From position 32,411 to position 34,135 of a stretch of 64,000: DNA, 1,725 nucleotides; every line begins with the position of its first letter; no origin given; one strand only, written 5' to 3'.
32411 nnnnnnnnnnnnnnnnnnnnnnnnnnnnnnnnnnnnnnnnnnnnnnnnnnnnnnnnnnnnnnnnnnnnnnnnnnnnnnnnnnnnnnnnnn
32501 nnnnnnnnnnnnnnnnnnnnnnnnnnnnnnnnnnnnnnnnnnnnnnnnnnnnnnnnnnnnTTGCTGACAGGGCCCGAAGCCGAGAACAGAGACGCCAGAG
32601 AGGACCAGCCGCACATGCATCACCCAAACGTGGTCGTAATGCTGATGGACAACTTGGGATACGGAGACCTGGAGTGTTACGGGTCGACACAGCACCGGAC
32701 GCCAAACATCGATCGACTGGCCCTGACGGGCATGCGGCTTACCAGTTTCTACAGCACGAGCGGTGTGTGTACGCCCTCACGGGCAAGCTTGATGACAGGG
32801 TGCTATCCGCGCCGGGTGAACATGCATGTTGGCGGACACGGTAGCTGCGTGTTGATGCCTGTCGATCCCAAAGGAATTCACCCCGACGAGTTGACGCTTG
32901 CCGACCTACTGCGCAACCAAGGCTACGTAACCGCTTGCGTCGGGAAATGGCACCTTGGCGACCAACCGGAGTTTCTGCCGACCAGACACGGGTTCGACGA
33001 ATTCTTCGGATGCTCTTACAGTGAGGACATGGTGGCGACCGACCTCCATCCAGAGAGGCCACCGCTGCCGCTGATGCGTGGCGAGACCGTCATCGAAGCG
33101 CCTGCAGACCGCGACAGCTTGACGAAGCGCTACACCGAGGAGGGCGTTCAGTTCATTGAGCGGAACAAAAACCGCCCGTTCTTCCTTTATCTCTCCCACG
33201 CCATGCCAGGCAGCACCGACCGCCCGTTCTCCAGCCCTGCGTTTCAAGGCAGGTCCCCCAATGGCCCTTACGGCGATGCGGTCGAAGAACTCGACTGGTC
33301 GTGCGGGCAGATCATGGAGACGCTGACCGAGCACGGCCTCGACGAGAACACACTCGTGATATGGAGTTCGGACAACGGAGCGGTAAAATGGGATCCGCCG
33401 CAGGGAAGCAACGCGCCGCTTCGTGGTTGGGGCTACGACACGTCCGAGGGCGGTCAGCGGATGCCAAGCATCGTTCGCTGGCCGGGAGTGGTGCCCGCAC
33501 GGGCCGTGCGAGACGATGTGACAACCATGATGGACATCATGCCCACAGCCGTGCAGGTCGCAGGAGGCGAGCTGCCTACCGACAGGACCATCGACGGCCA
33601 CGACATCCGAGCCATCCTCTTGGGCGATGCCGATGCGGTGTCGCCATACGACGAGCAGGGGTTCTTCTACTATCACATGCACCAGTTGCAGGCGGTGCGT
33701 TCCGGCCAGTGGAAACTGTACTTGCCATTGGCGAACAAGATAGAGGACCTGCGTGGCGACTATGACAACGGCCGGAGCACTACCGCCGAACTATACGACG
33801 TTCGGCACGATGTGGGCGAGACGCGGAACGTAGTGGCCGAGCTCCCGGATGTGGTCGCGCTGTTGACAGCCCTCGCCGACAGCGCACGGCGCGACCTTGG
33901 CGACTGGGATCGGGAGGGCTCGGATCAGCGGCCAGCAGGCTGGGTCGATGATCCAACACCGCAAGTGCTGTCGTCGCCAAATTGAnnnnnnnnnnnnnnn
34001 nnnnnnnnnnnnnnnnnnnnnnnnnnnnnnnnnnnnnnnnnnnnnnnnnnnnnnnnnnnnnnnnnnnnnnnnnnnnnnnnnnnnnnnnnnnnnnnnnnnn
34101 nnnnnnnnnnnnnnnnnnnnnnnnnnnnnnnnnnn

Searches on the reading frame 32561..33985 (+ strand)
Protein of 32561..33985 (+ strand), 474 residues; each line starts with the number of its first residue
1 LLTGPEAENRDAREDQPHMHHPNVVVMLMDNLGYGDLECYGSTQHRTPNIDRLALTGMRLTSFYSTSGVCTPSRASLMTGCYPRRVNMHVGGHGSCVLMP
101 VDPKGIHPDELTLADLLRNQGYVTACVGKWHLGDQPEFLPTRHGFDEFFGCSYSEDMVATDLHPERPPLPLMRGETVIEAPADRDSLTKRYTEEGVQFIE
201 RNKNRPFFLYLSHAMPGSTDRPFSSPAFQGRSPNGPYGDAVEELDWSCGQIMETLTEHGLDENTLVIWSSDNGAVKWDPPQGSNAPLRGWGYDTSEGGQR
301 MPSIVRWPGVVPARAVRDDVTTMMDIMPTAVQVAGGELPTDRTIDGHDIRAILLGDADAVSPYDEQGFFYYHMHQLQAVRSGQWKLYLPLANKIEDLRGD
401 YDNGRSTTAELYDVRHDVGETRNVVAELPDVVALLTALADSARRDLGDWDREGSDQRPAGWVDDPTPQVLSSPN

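Call 7: search_protein_families(library=pfam, proteins=[window:32561-33985:+], max_evalue=0.01)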
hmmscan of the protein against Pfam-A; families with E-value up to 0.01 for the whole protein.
window:32561-33985:+ (474 aa): 4 families
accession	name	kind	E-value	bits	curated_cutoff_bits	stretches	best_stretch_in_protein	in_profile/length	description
PF00884.28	Sulfatase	-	8.9e-52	176.7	25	1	22-335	1-300/301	Sulfatase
PF01663.27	Phosphodiest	-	5.5e-09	36.5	23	1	196-276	145-223/342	Type I phosphodiesterase / nucleotide pyrophosphatase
PF16347.10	SGSH_C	-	1.2e-07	32.5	29.3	1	298-427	15-134/154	N-sulphoglucosamine sulphohydrolase, C-terminal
PF14707.11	Sulfatase_C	-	3.7e-07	31.2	30.9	1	367-447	5-97/127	C-terminal region of aryl-sulfatase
